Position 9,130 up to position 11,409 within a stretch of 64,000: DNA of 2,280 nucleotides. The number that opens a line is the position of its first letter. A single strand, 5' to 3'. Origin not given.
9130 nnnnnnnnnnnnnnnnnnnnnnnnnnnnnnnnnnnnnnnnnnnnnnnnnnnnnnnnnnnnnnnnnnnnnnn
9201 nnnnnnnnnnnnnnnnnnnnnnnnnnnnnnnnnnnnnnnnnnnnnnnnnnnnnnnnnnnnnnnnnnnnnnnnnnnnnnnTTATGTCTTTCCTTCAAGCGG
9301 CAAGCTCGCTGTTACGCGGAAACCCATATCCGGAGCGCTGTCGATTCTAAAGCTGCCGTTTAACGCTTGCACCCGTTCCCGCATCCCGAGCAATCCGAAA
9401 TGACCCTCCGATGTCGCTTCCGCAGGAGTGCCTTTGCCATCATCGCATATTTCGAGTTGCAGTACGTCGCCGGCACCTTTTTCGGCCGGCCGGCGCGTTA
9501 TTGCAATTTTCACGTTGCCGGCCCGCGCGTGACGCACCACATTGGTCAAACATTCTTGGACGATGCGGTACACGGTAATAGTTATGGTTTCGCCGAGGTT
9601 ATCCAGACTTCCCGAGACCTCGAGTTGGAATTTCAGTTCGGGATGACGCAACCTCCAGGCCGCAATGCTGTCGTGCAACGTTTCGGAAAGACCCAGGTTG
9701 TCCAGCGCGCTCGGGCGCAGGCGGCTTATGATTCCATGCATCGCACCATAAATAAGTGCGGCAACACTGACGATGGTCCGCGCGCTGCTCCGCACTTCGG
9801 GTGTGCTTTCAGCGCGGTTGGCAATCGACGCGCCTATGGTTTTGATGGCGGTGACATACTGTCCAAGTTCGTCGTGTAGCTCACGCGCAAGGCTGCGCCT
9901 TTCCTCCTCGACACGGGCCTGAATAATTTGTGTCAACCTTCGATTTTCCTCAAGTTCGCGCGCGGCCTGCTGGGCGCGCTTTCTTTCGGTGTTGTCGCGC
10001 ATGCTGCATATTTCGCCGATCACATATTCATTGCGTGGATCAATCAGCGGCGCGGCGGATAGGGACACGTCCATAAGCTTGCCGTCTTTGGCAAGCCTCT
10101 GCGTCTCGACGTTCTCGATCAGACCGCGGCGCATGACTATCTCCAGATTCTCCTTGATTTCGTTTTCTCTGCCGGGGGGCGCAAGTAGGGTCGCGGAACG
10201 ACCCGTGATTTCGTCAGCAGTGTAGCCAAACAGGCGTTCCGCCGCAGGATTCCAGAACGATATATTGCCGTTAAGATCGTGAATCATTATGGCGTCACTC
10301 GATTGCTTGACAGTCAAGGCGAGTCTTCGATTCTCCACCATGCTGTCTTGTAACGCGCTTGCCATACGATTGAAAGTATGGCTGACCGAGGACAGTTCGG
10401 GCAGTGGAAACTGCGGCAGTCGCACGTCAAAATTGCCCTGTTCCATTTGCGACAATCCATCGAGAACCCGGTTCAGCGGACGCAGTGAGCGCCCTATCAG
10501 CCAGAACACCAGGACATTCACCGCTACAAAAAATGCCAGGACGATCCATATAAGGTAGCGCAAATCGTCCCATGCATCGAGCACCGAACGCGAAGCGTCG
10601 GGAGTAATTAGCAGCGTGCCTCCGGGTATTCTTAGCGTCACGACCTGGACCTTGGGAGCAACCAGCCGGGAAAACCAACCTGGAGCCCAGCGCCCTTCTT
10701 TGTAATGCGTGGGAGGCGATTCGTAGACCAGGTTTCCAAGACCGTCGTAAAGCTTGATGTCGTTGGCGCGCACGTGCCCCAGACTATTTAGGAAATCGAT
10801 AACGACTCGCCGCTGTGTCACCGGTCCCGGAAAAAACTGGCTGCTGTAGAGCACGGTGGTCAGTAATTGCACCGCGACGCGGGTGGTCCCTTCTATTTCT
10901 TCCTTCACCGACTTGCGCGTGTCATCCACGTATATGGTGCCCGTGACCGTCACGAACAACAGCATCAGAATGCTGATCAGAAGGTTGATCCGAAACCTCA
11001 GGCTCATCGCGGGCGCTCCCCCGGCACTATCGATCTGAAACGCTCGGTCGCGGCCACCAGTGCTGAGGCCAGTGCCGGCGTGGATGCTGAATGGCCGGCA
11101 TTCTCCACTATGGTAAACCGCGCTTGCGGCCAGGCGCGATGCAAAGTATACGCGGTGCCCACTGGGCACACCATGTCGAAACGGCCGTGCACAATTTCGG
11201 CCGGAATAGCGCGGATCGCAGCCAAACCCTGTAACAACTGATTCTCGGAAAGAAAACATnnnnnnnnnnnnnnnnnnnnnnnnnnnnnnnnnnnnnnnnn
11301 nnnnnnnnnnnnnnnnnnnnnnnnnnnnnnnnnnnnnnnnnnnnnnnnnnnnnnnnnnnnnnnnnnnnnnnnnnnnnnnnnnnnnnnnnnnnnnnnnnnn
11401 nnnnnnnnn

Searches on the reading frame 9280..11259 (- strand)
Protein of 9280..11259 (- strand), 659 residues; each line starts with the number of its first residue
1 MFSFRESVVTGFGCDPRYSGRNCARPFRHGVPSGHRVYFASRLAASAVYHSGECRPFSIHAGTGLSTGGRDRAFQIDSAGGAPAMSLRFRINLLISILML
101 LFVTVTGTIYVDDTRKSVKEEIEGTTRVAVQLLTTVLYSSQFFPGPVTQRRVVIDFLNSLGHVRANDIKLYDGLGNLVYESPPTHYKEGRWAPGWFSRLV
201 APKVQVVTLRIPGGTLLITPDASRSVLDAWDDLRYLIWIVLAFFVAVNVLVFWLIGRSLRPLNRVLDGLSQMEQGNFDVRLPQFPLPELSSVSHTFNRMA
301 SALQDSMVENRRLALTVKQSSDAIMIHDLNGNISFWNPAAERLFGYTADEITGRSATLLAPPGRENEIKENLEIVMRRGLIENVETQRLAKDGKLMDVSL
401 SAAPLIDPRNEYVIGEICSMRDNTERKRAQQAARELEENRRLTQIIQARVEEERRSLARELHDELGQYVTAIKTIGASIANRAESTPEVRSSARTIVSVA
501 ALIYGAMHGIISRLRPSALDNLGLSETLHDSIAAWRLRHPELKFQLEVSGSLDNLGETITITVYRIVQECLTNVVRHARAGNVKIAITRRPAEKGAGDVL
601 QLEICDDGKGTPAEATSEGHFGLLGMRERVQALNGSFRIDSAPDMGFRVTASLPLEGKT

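Call 8: search_protein_families(library=ncbifam, proteins=[window:9280-11259:-])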
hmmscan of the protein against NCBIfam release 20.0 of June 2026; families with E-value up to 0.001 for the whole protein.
window:9280-11259:- (659 aa): 33 families (the best 25 are shown)
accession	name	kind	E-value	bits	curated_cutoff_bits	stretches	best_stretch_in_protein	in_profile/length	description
NF008649.0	PRK11644.1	equivalog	5.7e-50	170.5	408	1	426-654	276-495/499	signal transduction histidine-protein kinase/phosphatase UhpB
NF008184.0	PRK10935.1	equivalog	7.4e-29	100.8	553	1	243-655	160-559/565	nitrate/nitrite two-component system sensor histidine kinase NarQ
NF052443.1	SensHisKinMctS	equivalog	1e-27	96.6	700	1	439-655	236-448/457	two-component system sensor histidine kinase MctS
TIGR00229.1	sensory_box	domain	1.9e-22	79.7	22.9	1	311-432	5-125/126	PAS domain S-box protein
NF052531.1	Strep_LiaS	equivalog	8.7e-22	77.8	450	1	437-655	117-327/328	envelope stress sensor histidine kinase LiaS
NF008468.0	PRK11360.1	equivalog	1e-21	76.9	646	1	236-437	197-391/616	two-component system sensor histidine kinase AtoS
NF007896.0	PRK10600.1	equivalog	5.3e-21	74.9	578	1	444-650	381-580/598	nitrate/nitrite two-component system sensor histidine kinase NarX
NF047786.1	his_kin_MadS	equivalog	8.9e-18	64.6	500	1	422-654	195-434/434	MadS family sensor histidine kinase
NF033092.0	HK_WalK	equivalog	2e-13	49.8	725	1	243-436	185-375/594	cell wall metabolism sensor histidine kinase WalK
TIGR01386.1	cztS_silS_copS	subfamily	3.3e-11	42.8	292.55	1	229-308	158-239/457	heavy metal sensor histidine kinase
NF047874.1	MASE3_PAS_HK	subfamily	4.4e-11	42.3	560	1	273-445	243-397/655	MASE3 domain-containing sensor histidine kinase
NF052573.1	HisKinEspAMyxo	equivalog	2.1e-09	36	1400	1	308-431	251-373/755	serine histidine kinase EspA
NF046044.1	PnpS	equivalog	1e-08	34.7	400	1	261-434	1-171/390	two-component system histidine kinase PnpS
NF045911.1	TCSHisKinNblS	equivalog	1.4e-08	33.6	1000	1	241-425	184-380/621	two-component system sensor histidine kinase NblS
NF041552.1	TF_PrdR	equivalog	6.1e-08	31.4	795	1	312-468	135-273/577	sigma-54 dependent transcriptional regulator PrdR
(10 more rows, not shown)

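Call 9: search_protein_families(library=pfam, proteins=[window:9280-11259:-])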
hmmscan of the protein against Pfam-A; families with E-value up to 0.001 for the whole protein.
window:9280-11259:- (659 aa): 10 families
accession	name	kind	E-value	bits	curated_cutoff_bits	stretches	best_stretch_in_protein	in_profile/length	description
PF13426.13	PAS_9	-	1.7e-14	54.4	27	1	321-425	1-103/103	PAS domain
PF00989.32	PAS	-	2.1e-13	50.7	22.6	1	315-422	5-112/113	PAS fold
PF02518.31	HATPase_c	-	2.8e-13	50.7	26.4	1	561-656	4-110/111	Histidine kinase-, DNA gyrase B-, and HSP90-like ATPase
PF08448.16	PAS_4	-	6.7e-12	46.1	23.1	1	318-428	2-110/110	PAS fold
PF00672.30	HAMP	-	6.9e-10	39.5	25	1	253-305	1-53/53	HAMP domain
PF07730.19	HisKA_3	-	1.5e-08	35.5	24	1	453-519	1-68/68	Histidine kinase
PF13188.13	PAS_8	-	7.2e-08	32.5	21.8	1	313-364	3-55/65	PAS domain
PF08447.18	PAS_3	-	6.4e-05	23.6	25.6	1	334-410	2-80/89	PAS fold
PF08670.17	MEKHLA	-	0.00019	21.8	23.7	1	306-396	22-114/143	MEKHLA domain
PF13581.12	HATPase_c_2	-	0.00075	19.9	27.4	0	557-615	26-82/127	Histidine kinase-like ATPase domain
